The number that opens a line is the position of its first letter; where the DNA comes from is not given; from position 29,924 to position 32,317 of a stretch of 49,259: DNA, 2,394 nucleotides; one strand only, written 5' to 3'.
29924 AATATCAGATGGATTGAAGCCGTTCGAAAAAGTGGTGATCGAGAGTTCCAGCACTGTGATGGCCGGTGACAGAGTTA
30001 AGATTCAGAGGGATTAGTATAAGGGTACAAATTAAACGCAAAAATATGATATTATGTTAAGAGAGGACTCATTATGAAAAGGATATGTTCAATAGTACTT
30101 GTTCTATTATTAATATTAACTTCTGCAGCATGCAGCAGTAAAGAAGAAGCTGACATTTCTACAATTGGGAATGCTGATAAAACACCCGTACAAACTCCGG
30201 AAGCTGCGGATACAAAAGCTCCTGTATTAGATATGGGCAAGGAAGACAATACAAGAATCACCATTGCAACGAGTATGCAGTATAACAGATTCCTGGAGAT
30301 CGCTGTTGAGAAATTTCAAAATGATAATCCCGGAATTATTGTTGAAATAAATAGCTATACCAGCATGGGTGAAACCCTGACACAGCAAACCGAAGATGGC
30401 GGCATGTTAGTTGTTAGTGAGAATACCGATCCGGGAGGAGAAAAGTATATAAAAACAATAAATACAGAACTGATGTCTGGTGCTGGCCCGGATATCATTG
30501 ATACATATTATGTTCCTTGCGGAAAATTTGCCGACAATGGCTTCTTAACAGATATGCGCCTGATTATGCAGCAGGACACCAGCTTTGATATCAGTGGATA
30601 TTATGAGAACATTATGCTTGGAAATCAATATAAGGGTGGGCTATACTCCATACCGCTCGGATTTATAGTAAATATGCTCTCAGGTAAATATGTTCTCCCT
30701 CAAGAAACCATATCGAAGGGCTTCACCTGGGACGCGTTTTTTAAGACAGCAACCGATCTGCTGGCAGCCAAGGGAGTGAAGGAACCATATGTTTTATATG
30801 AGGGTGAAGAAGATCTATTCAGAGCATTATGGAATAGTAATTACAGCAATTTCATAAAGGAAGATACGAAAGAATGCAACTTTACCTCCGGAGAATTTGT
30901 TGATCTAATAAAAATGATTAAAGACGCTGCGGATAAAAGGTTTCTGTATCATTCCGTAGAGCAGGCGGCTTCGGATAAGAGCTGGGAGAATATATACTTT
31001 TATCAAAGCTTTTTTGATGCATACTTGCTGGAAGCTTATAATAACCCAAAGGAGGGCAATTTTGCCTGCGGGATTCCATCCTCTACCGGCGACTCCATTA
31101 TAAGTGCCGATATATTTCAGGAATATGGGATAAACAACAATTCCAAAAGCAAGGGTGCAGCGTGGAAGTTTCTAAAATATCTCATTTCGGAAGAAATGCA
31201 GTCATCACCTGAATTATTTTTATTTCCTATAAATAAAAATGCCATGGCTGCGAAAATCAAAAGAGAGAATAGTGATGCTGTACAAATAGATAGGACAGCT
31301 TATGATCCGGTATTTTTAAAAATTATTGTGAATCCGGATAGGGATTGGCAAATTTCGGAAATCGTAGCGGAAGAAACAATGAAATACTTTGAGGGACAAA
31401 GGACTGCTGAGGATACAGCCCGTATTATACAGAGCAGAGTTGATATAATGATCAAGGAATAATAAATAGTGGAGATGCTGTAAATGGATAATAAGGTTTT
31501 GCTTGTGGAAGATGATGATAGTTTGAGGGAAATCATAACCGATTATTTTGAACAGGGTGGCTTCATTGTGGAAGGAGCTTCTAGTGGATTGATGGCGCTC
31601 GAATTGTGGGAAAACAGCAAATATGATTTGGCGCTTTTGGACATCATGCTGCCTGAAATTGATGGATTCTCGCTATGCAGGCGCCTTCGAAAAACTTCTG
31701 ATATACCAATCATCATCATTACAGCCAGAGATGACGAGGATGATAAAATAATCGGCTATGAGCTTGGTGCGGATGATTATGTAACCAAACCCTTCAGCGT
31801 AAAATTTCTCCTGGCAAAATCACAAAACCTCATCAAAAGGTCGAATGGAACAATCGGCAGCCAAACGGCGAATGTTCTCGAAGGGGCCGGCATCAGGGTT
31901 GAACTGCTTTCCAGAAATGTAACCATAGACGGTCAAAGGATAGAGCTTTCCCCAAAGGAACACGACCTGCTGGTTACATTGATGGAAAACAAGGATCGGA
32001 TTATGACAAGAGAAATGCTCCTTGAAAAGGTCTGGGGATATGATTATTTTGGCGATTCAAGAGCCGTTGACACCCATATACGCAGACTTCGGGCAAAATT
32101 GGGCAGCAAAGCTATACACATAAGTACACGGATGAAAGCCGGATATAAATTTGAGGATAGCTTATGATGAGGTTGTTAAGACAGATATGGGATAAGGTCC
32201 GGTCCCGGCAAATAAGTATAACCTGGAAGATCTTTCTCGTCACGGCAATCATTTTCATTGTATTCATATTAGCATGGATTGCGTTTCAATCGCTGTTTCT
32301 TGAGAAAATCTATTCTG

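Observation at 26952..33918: Importer-type MalF/MalG permeases in one operon with an HlyD-like membrane-fusion protein, an SBP and a dedicated two-component system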

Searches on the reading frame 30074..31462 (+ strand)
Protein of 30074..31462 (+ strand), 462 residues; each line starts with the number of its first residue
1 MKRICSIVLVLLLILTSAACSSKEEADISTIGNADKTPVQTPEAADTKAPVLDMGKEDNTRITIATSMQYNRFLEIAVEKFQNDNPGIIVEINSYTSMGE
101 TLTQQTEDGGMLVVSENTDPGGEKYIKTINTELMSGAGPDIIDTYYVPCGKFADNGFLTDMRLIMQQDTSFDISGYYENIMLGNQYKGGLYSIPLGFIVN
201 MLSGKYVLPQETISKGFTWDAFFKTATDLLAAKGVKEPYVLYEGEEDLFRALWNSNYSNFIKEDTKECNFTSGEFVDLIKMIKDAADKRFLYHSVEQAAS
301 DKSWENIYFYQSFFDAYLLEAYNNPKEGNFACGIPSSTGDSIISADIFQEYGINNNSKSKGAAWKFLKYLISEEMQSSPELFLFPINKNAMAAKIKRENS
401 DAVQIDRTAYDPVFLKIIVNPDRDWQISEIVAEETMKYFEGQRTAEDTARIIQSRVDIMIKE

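Call 3: search_protein_families(library=pfam, proteins=[window:30074-31462:+], max_evalue=0.01)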
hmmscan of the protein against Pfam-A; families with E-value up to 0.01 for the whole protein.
window:30074-31462:+ (462 aa): 2 families
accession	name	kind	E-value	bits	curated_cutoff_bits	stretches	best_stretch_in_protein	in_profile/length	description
PF01547.30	SBP_bac_1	-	1.5e-13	51.9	26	1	121-376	32-306/307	Bacterial extracellular solute-binding protein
PF13416.11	SBP_bac_8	-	3e-10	40.8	27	1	121-391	20-266/279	Bacterial extracellular solute-binding protein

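Call 4: search_protein_families(library=ncbifam, proteins=[window:30074-31462:+], max_evalue=0.01)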
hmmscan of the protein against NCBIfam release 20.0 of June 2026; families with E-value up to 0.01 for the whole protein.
window:30074-31462:+ (462 aa): 0 families

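Call 25: search_solved_structures(query=window:30074-31462:+, max_evalue=1)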
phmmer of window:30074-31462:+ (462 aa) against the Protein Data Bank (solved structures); distinct sequences matched with E-value up to 1: 10.
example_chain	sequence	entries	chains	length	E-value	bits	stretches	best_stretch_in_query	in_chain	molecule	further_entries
7x0o_A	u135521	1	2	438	3.3e-12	49.2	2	123-282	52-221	CbpC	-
5z6b_A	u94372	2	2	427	0.0012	21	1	128-265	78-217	Putative ABC transporter substrate-binding protein YesO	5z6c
4r6k_A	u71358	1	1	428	0.0028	19.7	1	128-265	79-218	SOLUTE-BINDING PROTEIN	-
1eu8_A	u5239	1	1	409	0.037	16.1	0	126-215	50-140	TREHALOSE/MALTOSE BINDING PROTEIN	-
5f7v_A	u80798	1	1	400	0.049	15.6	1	124-448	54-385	Lmo0181 protein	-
4edp_A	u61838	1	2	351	0.073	15.1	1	348-396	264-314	ABC transporter, substrate-binding protein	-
1elj_A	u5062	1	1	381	0.11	14.4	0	131-196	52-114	MALTODEXTRIN-BINDING PROTEIN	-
5iai_A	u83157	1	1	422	0.15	14.1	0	133-205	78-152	Sugar ABC transporter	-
9xf5_A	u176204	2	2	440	0.28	13.1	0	137-391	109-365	ABC transporter substrate-binding protein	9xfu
7ehp_A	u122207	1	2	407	0.66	11.9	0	308-387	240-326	chitin oligosaccahride binding protein NagB1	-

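Call 48: search_solved_structures(query=window:30074-31462:+, max_evalue=0.0001, show_alignments=1)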
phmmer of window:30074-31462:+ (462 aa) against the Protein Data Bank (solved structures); distinct sequences matched with E-value up to 0.0001: 1.
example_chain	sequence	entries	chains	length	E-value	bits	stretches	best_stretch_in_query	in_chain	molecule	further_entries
7x0o_A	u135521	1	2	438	3.3e-12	49.2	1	123-282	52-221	CbpC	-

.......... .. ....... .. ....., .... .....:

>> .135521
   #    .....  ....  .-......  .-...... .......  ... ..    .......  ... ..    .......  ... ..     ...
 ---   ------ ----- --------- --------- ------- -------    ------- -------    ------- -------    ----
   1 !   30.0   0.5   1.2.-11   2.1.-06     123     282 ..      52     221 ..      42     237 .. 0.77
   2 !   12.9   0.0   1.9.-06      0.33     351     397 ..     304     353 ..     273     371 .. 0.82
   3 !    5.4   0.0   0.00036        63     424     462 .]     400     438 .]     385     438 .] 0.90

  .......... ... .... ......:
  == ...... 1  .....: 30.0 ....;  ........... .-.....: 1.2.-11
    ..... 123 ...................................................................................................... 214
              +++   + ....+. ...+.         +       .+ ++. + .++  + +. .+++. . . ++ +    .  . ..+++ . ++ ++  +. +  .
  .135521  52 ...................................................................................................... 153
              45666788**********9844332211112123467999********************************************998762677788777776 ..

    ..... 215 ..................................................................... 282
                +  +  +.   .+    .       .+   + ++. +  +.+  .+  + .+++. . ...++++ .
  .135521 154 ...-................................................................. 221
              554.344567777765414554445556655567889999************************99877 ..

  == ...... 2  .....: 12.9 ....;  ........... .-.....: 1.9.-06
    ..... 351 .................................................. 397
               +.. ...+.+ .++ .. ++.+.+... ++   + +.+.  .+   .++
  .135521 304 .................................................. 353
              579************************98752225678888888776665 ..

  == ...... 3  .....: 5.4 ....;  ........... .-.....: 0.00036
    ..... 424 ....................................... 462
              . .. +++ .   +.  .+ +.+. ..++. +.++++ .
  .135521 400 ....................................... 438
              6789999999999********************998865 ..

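Call 70: find_homologous_proteins(query=window:30074-31462:+, max_evalue=0.00001)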
Query window:30074-31462:+ (462 aa): 38 proteins with E <= 0.00001 among 5733 candidates.
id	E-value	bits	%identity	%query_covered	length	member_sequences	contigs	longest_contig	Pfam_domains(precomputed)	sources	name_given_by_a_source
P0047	0.0e+0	1041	100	100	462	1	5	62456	PF13416.12,PF01547.31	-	-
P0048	4.9e-234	795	75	100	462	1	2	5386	PF13416.12,PF01547.31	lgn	-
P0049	5.4e-214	729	71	100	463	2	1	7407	PF13416.12,PF01547.31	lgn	-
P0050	1.1e-172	593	57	100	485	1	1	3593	PF13416.12,PF01547.31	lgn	-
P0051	1.3e-172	593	58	100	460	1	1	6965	PF13416.12,PF01547.31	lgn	-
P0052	4.4e-164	565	55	100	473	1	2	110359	PF13416.12,PF01547.31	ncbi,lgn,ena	-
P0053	2.3e-162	559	54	100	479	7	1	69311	PF13416.12,PF01547.31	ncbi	-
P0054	1.5e-159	550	55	100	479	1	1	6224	PF13416.12,PF01547.31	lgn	-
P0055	1.2e-154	533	55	100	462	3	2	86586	PF13416.12,PF01547.31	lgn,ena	-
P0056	9.8e-148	511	51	100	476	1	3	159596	PF13416.12,PF01547.31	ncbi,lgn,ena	-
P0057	3.8e-146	505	51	100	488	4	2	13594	PF13416.12,PF01547.31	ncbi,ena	-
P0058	5.2e-146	505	52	100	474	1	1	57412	PF13416.12,PF01547.31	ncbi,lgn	ncbi:MAG: extracellular solute-binding protein [Clostridiaceae bacterium]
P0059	8.9e-146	504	52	100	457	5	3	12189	PF13416.12,PF01547.31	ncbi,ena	-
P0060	7.9e-137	475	49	100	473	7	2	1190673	PF13416.12,PF01547.31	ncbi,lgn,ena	-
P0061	8.6e-137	475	48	100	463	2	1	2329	PF13416.12,PF01547.31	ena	-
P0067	1.5e-38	151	29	100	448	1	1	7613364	PF13416.12,PF01547.31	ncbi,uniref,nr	ncbi:ABC transporter substrate-binding protein [Paenibacillus spongiae]|uniref:Extracellular solute-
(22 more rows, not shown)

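Call 73: find_encoding_contigs(protein=P0067, flank=8000, max_places=1)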
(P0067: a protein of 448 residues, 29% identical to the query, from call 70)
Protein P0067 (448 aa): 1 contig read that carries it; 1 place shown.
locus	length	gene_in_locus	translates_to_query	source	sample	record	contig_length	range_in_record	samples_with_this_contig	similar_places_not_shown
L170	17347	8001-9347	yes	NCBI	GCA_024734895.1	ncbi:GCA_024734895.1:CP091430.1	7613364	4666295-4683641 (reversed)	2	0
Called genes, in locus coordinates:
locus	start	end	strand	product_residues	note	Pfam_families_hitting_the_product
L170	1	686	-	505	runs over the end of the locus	PF07081:DUF1349 (weak)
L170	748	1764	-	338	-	PF00672:HAMP, PF00512:HisKA, PF02518:HATPase_c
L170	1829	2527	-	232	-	PF00072:Response_reg, PF00486:Trans_reg_C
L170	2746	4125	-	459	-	PF00512:HisKA, PF02518:HATPase_c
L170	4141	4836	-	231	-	PF00072:Response_reg, PF00486:Trans_reg_C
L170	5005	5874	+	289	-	PF00528:BPD_transp_1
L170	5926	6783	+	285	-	PF00528:BPD_transp_1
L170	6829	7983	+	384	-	PF25917:BSH_RND (weak), PF25973:BSH_CzcB (weak)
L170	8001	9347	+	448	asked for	PF01547:SBP_bac_1, PF13416:SBP_bac_8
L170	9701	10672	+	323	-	PF00892:EamA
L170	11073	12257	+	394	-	PF13412:HTH_24 (weak), PF00480:ROK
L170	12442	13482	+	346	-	PF08240:ADH_N, PF16912:Glu_dehyd_C (weak), PF00107:ADH_zinc_N, PF13602:ADH_zinc_N_2 (weak)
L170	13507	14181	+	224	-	PF00215:OMPdecase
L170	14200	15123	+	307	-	PF01261:AP_endonuc_2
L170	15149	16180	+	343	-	PF08240:ADH_N, PF16912:Glu_dehyd_C, PF00107:ADH_zinc_N, PF13602:ADH_zinc_N_2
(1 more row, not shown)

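Call 82: predict_structure(alignment_id=A3)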
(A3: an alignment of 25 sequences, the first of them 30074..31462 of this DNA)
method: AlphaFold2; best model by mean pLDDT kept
length: 462 residues; sequences in the alignment: 25
mean_pLDDT: 83.8   pTM: 0.81
mean pLDDT of the five models: 83.8, 83.5, 83.5, 83.1, 82.0
residues with pLDDT >= 90: 291; 70-90: 87; 50-70: 41; < 50: 43
segments of 3 or more residues with pLDDT < 50: 1-3, 15-48, 98-100
pLDDT, mean of each block of 10 residues (from residue 1): 52 46 27 26 39 77 88 94 94 71 61 56 88 91 94 95 94 95 95 96 93 89 96 93 94 93 94 94 96 67 87 88 88 90 92 95 97 94 95 90 78 88 93 97 98 95 83
secondary structure, 60 per line:
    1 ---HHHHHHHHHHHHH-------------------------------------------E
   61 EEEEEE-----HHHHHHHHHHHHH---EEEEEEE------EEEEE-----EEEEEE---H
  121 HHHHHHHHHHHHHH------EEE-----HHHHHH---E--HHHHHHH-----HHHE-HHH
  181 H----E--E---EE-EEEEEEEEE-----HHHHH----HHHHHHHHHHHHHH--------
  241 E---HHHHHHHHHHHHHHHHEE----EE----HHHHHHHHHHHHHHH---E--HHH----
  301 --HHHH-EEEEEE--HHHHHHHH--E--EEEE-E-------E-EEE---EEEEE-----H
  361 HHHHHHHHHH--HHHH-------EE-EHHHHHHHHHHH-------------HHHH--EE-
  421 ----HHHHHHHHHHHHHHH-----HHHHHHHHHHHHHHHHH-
elements in order: H4-16 E60-66 H72-84 E88-94 E101-105 E111-116 H120-134 E141-143 H149-154 H161-167 H178-181 E196-204 H210-214 H219-232 H245-260 H273-287 H303-306 E308-313 H316-323 E329-332 E344-346 E350-354 H360-370 H373-376 H388-398 H412-415 H425-439 H445-461

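Call 84: fold_search(model_id=the predicted structure, library=pdb)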
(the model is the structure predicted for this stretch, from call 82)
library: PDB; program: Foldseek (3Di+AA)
matches with E <= 10: 1215; with E <= 0.001: 619
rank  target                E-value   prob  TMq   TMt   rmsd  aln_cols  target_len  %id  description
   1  7x0o_A                9.3e-19  1.00  0.65  0.70   5.5       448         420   19  Crystal structure of sugar binding protein CbpC from Clostridium thermocellum (released 2022-09-14)
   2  1eu8_A                1.6e-18  1.00  0.53  0.59   7.6       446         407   16  STRUCTURE OF TREHALOSE MALTOSE BINDING PROTEIN FROM THERMOCOCCUS LITORALIS (released 2001-03-14)
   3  5f7v_A                3.9e-17  1.00  0.53  0.62   7.3       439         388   16  ABC substrate-binding protein Lmo0181 from Listeria monocytogenes in complex with cycloalternan (released 2016-09-07)
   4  7qhv_AAA              1.0e-16  1.00  0.52  0.60   7.5       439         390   16  Crystal structure of the sulfoquinovosyl binding protein SmoF complexed with sulfoquinovosyl diacylglycerol (released 2022-04-13)
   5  6dtr                  2.0e-16  1.00  0.58  0.66   6.8       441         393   16  Apo T. maritima MalE3 (released 2018-09-19)
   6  6dtq_A                3.6e-16  1.00  0.53  0.61   6.9       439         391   17  Maltose bound T. maritima MalE3 (released 2018-09-19)
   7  7ofy_B                4.0e-16  1.00  0.51  0.59   7.6       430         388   16  Crystal structure of SQ binding protein from Agrobacterium tumefaciens in complex with sulfoquinovosyl glycerol (SQGro (released 2022-01-19)
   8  4r6k                  5.0e-16  1.00  0.53  0.60   7.6       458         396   16  Crystal structure of ABC transporter substrate-binding protein YesO from Bacillus subtilis, TARGET EFI-510761, an open c (released 2014-09-10)
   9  8s5b                  7.9e-16  1.00  0.51  0.60   7.6       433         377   16  Crystal structure of the sulfoquinovosyl binding protein (SmoF) from A. tumefaciens sulfo-SMO pathway in complex with SQ (released 2024-04-17)
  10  7bvt_A                1.6e-15  1.00  0.57  0.65   6.4       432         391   14  Crystal structure of cyclic alpha-maltosyl-1,6-maltose binding protein from Arthrobacter globiformis (released 2020-12-02)
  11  7yzs                  1.6e-15  1.00  0.51  0.59   7.5       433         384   16  Crystal structure of the sulfoquinovosyl binding protein SmoF complexed with sulfoquinovose (released 2022-04-13)
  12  7ofy_A                2.2e-15  1.00  0.51  0.59   7.5       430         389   16  Crystal structure of SQ binding protein from Agrobacterium tumefaciens in complex with sulfoquinovosyl glycerol (SQGro (released 2022-01-19)
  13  3uor_A                2.9e-15  1.00  0.59  0.68   5.7       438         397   14  The structure of the sugar-binding protein MalE from the phytopathogen Xanthomonas citri (released 2011-12-14)
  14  7qhv_BBB              2.9e-15  1.00  0.52  0.60   7.4       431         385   16  Crystal structure of the sulfoquinovosyl binding protein SmoF complexed with sulfoquinovosyl diacylglycerol (released 2022-04-13)
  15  4jxi_A                3.6e-15  1.00  0.56  0.61   6.7       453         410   15  Directed evolution and rational design of a de novo designed esterase toward improved catalysis. Northeast Structural  (released 2013-05-22)
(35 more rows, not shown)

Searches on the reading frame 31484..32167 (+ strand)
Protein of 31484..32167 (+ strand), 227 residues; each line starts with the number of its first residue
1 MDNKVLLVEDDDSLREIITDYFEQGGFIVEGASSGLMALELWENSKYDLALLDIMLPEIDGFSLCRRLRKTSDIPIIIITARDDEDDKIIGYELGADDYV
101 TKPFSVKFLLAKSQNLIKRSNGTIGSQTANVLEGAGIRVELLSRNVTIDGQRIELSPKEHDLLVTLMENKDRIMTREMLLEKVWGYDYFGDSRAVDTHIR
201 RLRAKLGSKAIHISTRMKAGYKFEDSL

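Call 3: search_protein_families(library=pfam, proteins=[window:31484-32167:+], max_evalue=0.01)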
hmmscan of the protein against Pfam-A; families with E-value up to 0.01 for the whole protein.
window:31484-32167:+ (227 aa): 3 families
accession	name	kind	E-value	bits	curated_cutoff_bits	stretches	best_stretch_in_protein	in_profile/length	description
PF00072.30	Response_reg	-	3.3e-30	105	30.2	1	5-111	1-108/111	Response regulator receiver domain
PF00486.34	Trans_reg_C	-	3.3e-25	88.4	26.2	1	150-223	1-77/77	Transcriptional regulatory protein, C terminal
PF23198.2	PDE8A_N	-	0.0064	16.9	29.6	0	4-75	11-84/147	PDE8A-like, N-terminal domain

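Call 4: search_protein_families(library=ncbifam, proteins=[window:31484-32167:+], max_evalue=0.01)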
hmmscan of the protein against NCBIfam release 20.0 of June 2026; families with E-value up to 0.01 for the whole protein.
window:31484-32167:+ (227 aa): 97 families (the best 25 are shown)
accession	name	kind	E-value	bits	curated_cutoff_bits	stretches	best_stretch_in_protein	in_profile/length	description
NF041733.1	resp_reg_CseB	equivalog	1.5e-60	204.4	350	1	4-223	2-226/228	two-component system response regulator CseB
NF053854.1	RespRegPhoBBctds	equivalog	6.6e-60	202.3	270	1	5-224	1-225/225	two-component system response regulator PhoB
NF040534.1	resp_reg_YycF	equivalog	2.5e-58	197.1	340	1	4-223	2-227/231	response regulator YycF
TIGR02154.1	PhoB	equivalog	4.9e-58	196.1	296.2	1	1-223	1-225/226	phosphate regulon transcriptional regulator PhoB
NF040689.1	MtrAB_MtrA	equivalog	3.4e-57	193.3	300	1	5-209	1-201/219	MtrAB system response regulator MtrA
NF041209.1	resp_regPieR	equivalog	2.7e-54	184.2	450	1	4-225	2-229/231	two component system response regulator PieR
NF045944.1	ResRegRpaBCyano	equivalog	1.4e-52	178.3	330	1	6-223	1-227/229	response regulator transcription factor RpaB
NF008296.0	PRK11083.1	equivalog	6.1e-51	173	273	1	3-215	4-217/228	two-component system response regulator CreB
NF033117.2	vanR_ACDEGLN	exception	3.1e-50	170.8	350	1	5-222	1-224/226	VanR-ABDEGLN family response regulator transcription factor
NF008034.0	PRK10766.1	equivalog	3.1e-47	161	275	1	1-210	1-215/231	two-component system response regulator TorR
TIGR01387.1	cztR_silR_copR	subfamily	5.7e-45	153.6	279.2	1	5-209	1-202/218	heavy metal response regulator transcription factor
NF000402.1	vanR-B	exception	7.6e-45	153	480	1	1-226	1-219/219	vancomycin resistance response regulator transcription factor VanR-B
NF007928.2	PRK10643.1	equivalog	3.5e-44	151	330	1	4-212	2-207/216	two-component system response regulator PmrA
NF007005.1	PRK09468.1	equivalog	2.2e-43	148.4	331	1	3-223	4-231/237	osmolarity response regulator transcription factor OmpR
NF041734.1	resp_reg_RppA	equivalog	8.2e-43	146.4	250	1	4-224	2-228/229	two-component system response regulator RppA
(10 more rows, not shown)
